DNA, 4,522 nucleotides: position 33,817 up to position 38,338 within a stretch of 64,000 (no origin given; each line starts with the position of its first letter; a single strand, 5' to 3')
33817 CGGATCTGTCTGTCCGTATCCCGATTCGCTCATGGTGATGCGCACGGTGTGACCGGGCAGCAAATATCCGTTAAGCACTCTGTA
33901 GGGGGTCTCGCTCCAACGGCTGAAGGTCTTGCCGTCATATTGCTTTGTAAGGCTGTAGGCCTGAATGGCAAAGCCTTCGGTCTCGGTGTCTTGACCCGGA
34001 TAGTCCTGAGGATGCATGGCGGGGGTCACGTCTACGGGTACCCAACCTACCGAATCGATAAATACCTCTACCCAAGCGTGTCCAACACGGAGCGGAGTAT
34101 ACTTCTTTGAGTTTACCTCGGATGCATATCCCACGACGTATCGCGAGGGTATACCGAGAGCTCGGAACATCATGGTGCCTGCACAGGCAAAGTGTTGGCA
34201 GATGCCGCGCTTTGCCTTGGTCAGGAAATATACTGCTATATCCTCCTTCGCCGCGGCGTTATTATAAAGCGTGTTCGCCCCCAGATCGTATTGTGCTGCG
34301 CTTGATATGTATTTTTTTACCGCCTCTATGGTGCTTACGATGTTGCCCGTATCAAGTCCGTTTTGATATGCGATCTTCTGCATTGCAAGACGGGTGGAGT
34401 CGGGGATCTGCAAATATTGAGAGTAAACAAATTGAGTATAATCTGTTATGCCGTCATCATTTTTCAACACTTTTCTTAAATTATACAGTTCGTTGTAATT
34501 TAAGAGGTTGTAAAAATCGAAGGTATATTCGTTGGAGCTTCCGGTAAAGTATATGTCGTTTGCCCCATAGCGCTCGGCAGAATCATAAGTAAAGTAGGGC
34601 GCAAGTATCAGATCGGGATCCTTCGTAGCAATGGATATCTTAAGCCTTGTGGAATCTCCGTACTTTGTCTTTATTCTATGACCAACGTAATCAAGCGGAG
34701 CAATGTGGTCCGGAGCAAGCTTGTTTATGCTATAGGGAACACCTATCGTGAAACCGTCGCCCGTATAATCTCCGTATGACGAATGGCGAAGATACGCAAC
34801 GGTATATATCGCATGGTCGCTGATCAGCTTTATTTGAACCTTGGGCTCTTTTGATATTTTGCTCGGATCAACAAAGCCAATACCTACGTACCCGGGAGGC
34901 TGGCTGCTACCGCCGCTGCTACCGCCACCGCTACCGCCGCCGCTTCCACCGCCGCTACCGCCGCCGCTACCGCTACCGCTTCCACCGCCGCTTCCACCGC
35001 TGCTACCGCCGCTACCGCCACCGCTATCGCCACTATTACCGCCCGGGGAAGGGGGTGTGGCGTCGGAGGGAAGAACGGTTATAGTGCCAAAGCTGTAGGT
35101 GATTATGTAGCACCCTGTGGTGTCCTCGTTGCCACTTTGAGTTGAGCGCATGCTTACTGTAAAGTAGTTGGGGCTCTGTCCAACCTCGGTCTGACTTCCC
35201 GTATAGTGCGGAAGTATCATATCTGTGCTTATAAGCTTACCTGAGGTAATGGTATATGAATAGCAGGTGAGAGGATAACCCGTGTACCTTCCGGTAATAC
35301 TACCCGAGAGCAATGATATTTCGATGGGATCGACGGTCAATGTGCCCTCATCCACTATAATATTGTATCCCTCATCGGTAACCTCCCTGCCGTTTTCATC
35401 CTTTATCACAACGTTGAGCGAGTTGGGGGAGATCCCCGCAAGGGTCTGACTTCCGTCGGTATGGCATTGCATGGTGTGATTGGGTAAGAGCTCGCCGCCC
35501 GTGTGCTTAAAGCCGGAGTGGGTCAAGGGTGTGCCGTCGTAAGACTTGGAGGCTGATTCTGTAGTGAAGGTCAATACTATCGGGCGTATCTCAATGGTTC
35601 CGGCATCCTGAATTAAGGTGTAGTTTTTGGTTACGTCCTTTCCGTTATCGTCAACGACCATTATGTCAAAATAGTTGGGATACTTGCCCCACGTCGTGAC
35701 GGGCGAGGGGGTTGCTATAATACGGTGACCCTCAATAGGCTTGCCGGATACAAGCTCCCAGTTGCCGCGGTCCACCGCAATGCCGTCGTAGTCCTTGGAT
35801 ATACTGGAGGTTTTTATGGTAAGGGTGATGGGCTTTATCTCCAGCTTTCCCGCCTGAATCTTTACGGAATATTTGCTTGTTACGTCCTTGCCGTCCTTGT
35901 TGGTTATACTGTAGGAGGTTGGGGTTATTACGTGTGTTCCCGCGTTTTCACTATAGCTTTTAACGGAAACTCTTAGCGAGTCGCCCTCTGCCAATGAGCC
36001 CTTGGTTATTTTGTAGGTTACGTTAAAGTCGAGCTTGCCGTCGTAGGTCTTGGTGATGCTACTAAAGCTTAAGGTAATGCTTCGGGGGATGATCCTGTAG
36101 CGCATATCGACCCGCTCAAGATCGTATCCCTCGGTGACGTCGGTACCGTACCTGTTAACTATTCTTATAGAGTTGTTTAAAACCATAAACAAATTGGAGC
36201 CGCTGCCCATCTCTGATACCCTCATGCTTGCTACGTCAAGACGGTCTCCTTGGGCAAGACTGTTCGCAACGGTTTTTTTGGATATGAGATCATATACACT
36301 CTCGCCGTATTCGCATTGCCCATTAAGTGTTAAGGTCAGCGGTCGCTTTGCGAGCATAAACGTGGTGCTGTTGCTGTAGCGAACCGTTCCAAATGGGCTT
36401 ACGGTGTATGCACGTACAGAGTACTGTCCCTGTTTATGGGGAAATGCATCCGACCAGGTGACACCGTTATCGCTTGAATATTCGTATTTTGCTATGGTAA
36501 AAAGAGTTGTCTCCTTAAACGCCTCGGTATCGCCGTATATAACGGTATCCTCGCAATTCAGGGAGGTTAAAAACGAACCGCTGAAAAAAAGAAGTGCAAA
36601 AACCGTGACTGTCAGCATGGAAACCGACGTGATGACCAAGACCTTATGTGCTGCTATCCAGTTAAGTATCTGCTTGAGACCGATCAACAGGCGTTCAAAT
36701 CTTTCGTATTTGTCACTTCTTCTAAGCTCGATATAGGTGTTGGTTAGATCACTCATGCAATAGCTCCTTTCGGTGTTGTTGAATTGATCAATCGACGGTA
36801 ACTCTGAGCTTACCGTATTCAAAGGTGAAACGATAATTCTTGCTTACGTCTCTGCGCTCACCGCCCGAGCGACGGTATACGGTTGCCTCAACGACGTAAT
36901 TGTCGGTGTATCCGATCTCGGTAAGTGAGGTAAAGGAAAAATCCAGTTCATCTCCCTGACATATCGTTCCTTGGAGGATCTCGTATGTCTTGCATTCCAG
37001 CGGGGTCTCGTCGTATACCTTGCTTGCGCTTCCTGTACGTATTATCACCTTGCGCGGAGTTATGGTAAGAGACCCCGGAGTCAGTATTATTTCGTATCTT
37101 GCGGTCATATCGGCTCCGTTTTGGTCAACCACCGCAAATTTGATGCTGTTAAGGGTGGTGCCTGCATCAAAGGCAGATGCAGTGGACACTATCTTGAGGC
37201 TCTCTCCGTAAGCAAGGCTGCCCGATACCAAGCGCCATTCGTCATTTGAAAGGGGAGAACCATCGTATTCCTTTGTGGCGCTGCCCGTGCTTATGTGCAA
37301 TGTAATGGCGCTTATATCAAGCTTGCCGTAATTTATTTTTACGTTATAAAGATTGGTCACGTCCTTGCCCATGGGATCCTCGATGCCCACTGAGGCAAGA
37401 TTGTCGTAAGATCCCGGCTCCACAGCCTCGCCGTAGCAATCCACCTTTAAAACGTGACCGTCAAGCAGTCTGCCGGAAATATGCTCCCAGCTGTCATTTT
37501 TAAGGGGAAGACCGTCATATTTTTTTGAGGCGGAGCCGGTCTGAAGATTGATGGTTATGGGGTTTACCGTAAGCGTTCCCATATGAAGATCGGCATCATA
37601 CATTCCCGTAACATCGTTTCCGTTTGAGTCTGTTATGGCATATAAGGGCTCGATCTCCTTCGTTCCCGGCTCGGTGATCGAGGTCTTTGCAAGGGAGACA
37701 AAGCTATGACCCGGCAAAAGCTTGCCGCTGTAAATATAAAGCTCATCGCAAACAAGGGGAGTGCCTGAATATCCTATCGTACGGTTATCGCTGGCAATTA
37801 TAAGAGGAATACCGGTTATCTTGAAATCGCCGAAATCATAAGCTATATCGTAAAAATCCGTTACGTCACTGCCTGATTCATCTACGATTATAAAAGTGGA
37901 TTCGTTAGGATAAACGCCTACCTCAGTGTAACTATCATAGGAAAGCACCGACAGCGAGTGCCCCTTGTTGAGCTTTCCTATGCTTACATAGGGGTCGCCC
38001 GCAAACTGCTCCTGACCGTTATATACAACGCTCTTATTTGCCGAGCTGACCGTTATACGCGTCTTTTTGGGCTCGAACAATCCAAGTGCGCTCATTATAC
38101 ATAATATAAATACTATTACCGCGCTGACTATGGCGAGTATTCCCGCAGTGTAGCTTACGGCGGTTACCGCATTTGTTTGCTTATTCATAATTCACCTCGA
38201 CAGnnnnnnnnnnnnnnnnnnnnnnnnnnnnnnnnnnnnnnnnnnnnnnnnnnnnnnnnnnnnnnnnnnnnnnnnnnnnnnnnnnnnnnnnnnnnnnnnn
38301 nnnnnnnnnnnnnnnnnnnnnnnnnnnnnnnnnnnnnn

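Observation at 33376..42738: Self-contained five-gene operon: two membrane-tethered McrB-family GTPases, a nuclease-less coiled-coil partner and two exported YDG-repeat proteins (one transglutaminase-like)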

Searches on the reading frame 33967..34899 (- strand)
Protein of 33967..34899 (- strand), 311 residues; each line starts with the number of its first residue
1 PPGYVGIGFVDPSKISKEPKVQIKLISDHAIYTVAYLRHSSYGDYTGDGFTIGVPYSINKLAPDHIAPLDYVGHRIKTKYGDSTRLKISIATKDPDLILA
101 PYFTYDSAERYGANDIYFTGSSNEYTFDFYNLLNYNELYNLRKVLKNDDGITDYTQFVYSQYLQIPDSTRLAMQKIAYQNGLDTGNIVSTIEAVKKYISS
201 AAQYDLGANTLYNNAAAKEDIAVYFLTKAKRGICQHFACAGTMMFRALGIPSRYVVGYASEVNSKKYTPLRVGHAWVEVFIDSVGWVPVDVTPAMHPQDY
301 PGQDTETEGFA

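Call 93: search_solved_structures(query=window:33967-34899:-, max_evalue=0.01)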
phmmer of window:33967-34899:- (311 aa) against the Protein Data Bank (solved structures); distinct sequences matched with E-value up to 0.01: 2.
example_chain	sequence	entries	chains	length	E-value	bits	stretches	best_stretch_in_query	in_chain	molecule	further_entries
6g49_A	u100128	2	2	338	5.2e-08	35.9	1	222-298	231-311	Protein-glutamine gamma-glutamyltransferase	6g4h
3isr_A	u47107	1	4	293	8.5e-07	31.9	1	172-290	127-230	Transglutaminase-like enzymes, putative cysteine protease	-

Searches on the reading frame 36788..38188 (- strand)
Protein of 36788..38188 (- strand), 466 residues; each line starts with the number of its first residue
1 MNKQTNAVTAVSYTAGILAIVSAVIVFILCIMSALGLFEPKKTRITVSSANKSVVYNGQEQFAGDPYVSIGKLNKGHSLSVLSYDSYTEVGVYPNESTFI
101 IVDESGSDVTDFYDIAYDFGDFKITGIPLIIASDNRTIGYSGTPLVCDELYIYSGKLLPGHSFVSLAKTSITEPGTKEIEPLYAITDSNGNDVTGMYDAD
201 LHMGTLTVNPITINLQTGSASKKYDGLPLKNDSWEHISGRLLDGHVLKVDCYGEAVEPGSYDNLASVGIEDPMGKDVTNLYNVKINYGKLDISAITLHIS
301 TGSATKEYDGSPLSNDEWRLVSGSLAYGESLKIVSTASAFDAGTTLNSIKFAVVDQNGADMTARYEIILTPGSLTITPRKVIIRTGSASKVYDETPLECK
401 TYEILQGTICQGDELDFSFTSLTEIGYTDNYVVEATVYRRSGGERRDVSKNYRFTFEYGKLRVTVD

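Call 3: search_protein_families(library=pfam, proteins=[window:36788-38188:-], max_evalue=0.1)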
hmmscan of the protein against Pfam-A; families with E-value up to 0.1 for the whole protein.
window:36788-38188:- (466 aa): 4 families
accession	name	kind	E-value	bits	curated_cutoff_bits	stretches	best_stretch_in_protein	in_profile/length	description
PF17998.7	AgI_II_C2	-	9e-07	29.9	27.1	0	345-404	58-111/148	Cell surface antigen I/II C2 terminal domain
PF17883.6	MBG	-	0.0021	18.9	23.3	0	298-370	4-67/97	MBG domain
PF05979.17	DUF896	-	0.014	15.7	24.2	0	262-278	43-59/64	Bacterial protein of unknown function (DUF896)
PF16676.10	FOXO-TAD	-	0.028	15.3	27.4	1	397-421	17-41/42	Transactivation domain of FOXO protein family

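Call 4: search_protein_families(library=ncbifam, proteins=[window:36788-38188:-], max_evalue=0.1)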
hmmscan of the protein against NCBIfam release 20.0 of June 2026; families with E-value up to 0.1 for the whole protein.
window:36788-38188:- (466 aa): 1 family
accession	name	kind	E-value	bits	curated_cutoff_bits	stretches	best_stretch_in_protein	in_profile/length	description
TIGR04228.1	isopep_sspB_C2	domain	0.009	16.1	36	0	73-112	41-80/173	SspB-related isopeptide-forming adhesin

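Call 5: search_protein_families(library=padloc, proteins=[window:36788-38188:-], max_evalue=0.1)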
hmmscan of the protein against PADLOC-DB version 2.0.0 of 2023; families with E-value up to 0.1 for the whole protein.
window:36788-38188:- (466 aa): 0 families

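Call 92: search_solved_structures(query=window:36788-38188:-, max_evalue=0.01)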
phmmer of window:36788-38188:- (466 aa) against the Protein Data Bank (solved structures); distinct sequences matched with E-value up to 0.01: 0.
